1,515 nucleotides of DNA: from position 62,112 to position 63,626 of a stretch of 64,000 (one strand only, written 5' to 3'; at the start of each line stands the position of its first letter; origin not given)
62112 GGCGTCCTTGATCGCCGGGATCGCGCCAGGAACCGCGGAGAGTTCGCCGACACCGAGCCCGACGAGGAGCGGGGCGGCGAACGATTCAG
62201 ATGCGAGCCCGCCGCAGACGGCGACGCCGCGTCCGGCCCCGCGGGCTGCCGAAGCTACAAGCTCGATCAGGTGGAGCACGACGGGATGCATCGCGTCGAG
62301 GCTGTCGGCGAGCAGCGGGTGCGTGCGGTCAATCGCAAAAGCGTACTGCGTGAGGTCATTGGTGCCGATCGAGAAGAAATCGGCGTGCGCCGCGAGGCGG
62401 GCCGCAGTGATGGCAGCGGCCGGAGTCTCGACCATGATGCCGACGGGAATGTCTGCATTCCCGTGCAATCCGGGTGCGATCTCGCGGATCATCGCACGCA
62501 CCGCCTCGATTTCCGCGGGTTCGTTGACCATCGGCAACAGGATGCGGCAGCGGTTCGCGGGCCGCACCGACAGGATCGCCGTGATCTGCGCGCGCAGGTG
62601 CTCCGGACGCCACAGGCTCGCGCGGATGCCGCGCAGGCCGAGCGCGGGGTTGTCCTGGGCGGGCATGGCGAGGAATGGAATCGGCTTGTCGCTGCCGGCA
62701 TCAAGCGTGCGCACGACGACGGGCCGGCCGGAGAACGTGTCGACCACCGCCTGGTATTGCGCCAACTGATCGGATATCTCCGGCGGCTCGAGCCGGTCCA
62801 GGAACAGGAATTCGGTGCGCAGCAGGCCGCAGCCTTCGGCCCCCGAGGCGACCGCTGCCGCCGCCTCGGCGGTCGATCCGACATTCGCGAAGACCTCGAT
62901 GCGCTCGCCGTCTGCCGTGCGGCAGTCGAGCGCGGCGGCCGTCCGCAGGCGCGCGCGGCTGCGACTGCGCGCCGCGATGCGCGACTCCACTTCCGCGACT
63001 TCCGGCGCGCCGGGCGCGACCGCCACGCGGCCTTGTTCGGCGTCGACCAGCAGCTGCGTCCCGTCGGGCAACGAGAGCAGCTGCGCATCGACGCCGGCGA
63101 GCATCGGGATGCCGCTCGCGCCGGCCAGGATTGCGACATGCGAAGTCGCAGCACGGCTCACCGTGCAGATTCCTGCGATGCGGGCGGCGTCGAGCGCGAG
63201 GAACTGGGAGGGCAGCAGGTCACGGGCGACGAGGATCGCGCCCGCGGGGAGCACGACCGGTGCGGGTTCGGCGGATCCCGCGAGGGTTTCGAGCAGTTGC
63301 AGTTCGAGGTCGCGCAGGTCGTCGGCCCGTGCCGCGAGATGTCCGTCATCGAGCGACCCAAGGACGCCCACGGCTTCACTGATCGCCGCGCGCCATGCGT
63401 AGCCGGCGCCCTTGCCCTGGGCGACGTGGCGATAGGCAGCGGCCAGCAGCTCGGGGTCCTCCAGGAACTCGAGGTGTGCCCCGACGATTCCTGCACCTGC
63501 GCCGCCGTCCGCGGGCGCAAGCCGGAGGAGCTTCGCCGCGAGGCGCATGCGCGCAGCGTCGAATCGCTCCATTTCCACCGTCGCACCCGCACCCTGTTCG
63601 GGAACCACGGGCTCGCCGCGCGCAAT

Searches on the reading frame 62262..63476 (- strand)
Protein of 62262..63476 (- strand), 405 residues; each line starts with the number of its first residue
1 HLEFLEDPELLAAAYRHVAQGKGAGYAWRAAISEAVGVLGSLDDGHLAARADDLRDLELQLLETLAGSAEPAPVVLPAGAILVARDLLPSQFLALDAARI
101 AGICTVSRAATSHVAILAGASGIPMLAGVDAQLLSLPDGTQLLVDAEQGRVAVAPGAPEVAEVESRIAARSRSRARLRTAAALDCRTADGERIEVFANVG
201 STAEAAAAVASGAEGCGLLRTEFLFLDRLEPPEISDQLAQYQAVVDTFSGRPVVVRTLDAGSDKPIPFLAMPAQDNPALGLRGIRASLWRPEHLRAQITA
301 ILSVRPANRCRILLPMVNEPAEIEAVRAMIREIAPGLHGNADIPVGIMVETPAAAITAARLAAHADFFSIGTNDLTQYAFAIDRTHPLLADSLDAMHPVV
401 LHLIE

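Call 82: search_protein_families(library=pfam, proteins=[window:62262-63476:-], max_evalue=0.0001)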
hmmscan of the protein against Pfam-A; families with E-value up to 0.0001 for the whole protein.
window:62262-63476:- (405 aa): 3 families
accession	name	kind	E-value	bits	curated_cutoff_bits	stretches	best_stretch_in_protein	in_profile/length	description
PF02896.24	PEP-utilizers_C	-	5.8e-75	252.6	22.8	1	177-404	4-236/293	PEP-utilising enzyme, PEP-binding domain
PF00391.29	PEP-utilizers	-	4.1e-16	58.8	23.1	1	77-149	2-72/72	PEP-utilising enzyme, mobile domain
PF05524.18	PEP-utilisers_N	-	4.9e-06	27.1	24.4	1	1-50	71-121/121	PEP-utilising enzyme, N-terminal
